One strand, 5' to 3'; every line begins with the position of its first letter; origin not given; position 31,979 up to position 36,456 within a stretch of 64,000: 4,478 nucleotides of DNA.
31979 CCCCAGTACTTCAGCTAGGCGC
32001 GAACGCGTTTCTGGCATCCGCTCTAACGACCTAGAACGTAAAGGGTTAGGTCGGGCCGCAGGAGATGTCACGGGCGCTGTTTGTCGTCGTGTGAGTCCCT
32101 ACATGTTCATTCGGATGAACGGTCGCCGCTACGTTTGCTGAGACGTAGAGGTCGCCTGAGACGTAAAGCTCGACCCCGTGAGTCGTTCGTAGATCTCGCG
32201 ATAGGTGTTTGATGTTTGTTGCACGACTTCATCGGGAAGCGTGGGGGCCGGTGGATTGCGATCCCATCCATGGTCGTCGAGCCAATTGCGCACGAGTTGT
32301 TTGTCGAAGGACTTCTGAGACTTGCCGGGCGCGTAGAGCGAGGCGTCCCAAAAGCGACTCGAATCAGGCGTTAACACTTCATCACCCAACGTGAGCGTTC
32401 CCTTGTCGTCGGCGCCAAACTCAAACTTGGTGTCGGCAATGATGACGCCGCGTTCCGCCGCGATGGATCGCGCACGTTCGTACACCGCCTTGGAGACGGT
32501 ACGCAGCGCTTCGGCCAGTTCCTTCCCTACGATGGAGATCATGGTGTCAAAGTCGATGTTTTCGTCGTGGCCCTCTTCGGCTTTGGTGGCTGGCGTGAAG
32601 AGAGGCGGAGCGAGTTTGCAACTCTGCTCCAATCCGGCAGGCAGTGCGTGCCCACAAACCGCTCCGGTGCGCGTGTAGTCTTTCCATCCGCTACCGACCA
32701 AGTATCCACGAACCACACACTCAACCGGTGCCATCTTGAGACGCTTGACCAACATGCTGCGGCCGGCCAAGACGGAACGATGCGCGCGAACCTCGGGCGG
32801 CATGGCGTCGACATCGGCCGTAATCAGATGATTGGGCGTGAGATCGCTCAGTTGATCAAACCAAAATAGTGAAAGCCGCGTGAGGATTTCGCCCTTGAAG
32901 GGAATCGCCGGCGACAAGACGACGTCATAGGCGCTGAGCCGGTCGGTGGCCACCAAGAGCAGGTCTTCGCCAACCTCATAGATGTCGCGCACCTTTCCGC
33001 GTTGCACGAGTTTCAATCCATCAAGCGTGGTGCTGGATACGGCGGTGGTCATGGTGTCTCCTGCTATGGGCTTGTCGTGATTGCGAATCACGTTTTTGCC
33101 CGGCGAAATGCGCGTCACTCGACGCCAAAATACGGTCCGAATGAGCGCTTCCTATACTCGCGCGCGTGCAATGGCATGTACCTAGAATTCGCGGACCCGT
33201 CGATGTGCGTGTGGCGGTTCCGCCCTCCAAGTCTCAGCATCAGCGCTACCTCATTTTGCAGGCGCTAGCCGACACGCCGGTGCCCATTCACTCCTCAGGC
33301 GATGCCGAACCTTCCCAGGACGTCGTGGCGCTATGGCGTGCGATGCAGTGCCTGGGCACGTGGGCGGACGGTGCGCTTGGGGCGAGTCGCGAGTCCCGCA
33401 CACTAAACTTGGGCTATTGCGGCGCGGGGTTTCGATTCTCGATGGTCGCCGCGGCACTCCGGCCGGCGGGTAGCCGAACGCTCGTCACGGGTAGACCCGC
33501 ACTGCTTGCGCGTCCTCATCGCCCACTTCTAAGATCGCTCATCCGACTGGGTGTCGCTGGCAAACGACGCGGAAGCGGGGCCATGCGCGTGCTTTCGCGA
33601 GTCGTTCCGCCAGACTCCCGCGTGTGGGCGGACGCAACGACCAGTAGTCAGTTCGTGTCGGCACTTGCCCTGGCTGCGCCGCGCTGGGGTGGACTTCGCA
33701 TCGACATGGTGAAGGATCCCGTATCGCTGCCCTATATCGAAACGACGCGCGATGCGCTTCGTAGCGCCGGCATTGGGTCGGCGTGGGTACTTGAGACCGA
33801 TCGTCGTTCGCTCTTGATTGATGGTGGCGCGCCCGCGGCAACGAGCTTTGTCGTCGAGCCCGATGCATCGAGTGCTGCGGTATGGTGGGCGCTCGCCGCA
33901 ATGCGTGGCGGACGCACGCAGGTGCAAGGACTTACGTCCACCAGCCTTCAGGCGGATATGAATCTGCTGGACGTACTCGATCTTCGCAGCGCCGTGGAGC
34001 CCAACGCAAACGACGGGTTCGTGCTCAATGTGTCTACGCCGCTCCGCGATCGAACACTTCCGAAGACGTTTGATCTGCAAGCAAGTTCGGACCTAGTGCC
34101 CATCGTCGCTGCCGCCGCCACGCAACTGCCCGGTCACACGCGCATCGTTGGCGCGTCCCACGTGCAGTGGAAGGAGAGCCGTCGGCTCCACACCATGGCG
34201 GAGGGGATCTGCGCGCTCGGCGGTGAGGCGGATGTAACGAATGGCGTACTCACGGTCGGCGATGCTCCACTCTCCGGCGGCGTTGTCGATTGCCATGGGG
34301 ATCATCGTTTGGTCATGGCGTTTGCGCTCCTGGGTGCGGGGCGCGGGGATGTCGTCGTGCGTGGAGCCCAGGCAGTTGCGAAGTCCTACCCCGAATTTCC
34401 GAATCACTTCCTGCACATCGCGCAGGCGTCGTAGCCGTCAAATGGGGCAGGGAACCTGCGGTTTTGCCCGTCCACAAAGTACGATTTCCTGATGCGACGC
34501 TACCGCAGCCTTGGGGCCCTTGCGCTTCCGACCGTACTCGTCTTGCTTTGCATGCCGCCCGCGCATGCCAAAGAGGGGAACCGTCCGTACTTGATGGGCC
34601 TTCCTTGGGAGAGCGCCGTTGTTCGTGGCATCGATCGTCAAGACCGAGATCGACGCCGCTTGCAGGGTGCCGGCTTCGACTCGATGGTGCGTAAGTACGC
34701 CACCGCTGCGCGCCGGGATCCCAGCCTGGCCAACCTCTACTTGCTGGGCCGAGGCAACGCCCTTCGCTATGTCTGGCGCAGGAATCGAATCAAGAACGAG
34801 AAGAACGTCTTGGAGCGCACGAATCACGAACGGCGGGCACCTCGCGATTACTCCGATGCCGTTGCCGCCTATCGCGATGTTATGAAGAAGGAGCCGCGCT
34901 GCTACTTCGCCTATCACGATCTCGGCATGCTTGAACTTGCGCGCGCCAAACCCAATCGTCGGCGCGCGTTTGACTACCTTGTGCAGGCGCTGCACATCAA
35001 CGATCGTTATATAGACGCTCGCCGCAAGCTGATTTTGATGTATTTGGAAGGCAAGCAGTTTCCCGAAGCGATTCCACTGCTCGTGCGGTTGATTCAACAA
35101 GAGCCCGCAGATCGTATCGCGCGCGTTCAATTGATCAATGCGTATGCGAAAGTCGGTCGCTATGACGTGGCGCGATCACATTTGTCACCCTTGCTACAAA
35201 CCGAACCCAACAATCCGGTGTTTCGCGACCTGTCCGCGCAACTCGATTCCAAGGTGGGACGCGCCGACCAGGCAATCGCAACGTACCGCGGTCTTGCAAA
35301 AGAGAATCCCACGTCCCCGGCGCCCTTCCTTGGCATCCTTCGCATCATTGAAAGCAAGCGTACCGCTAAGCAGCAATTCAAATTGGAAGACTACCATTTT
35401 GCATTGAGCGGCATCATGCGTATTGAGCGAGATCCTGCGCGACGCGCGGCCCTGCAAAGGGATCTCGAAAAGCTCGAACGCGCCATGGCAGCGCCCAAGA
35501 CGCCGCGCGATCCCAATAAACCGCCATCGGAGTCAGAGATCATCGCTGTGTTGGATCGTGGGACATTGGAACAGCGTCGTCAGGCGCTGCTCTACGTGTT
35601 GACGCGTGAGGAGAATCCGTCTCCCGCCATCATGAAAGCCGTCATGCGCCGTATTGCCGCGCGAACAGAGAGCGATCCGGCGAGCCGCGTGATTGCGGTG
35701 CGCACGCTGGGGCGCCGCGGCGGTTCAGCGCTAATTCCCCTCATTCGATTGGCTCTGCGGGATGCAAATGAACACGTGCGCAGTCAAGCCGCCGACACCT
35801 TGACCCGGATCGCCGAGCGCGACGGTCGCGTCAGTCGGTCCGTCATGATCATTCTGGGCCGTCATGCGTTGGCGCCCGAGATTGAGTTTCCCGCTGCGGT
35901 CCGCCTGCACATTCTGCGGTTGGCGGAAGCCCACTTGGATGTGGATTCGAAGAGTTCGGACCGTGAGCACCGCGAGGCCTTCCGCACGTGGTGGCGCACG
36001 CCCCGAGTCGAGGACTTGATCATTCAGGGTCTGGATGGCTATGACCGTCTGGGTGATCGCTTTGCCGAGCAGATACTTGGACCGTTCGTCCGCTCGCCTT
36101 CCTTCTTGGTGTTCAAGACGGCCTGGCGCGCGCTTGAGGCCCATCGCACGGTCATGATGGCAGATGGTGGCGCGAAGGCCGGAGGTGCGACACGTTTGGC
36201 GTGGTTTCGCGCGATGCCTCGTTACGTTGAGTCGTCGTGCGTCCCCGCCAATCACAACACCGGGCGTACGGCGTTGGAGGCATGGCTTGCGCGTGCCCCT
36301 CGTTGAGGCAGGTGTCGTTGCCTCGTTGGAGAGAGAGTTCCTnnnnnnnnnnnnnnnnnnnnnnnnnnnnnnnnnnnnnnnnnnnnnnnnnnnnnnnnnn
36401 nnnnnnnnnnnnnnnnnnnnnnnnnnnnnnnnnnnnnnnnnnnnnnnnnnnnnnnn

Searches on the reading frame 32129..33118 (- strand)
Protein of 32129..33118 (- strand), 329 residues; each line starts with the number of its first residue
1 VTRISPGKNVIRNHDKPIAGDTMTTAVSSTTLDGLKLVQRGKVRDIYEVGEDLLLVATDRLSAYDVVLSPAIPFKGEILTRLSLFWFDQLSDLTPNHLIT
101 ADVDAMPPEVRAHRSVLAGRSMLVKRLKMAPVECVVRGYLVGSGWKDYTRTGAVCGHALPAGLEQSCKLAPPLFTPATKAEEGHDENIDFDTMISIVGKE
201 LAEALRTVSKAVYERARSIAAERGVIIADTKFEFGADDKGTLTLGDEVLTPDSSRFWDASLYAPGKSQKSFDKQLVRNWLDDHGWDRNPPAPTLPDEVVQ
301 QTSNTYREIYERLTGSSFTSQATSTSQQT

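Call 16: search_protein_families(library=pfam, proteins=[window:32129-33118:-], max_evalue=0.001)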
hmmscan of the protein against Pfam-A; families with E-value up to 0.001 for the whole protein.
window:32129-33118:- (329 aa): 1 family
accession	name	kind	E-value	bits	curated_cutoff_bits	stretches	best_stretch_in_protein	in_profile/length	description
PF01259.24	SAICAR_synt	-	2.5e-76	257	20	1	38-289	2-230/233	SAICAR synthetase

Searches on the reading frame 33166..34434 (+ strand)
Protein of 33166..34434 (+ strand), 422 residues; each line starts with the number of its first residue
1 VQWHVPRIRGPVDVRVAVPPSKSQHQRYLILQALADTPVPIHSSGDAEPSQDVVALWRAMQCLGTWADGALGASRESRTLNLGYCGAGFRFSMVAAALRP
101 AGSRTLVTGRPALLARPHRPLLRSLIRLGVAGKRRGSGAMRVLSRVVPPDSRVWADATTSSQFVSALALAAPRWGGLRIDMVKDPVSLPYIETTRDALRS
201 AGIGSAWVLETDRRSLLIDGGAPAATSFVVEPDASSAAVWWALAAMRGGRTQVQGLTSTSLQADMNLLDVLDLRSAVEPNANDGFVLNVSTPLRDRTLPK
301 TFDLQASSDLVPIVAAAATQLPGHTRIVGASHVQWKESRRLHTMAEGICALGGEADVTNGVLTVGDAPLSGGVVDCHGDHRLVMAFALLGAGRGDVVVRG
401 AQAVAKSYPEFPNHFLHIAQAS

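Call 16: search_protein_families(library=pfam, proteins=[window:33166-34434:+], max_evalue=0.001)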
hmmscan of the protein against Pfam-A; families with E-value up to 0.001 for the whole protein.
window:33166-34434:+ (422 aa): 1 family
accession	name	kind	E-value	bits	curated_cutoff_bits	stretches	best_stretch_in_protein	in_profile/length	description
PF00275.25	EPSP_synthase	-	6.1e-52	177.2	22.8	1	9-413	4-415/417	EPSP synthase (3-phosphoshikimate 1-carboxyvinyltransferase)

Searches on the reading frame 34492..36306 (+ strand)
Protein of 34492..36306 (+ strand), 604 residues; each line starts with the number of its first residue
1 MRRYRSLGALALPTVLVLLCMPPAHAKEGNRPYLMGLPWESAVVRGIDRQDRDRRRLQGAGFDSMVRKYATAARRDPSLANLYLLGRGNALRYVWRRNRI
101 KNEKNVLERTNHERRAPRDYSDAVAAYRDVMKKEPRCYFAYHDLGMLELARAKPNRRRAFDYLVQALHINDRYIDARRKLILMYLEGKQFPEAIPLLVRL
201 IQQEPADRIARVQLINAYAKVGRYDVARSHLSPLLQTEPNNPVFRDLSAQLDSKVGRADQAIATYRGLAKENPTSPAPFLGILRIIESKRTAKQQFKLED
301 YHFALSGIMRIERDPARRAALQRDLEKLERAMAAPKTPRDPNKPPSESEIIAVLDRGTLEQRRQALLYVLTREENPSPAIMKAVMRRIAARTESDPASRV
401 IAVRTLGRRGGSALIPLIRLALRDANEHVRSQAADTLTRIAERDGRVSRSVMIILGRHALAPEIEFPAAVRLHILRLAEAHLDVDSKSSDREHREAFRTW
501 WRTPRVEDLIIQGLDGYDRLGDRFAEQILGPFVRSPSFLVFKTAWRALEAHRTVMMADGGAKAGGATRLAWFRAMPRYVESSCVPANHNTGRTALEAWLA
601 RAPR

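Call 16: search_protein_families(library=pfam, proteins=[window:34492-36306:+], max_evalue=0.001)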
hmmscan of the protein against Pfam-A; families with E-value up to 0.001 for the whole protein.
window:34492-36306:+ (604 aa): 6 families
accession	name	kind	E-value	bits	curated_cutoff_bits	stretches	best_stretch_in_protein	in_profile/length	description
PF13646.12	HEAT_2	-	2.3e-13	50.7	27.7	1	390-442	8-60/88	HEAT repeats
PF14559.12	TPR_19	-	3.4e-13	50.1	25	1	185-251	2-68/68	Tetratricopeptide repeat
PF13428.12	TPR_14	-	2e-10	40.7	23.5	0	210-251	3-44/44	Tetratricopeptide repeat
PF13432.12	TPR_16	-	5.2e-05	24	32.7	0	185-232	8-55/65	Tetratricopeptide repeat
PF14853.12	Fis1_TPR_C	-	0.00011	22.8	25.3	0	217-255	10-48/53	Fis1 C-terminal tetratricopeptide repeat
PF03704.23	BTAD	-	0.00029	21.6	22.1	0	168-224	56-112/146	Bacterial transcriptional activator domain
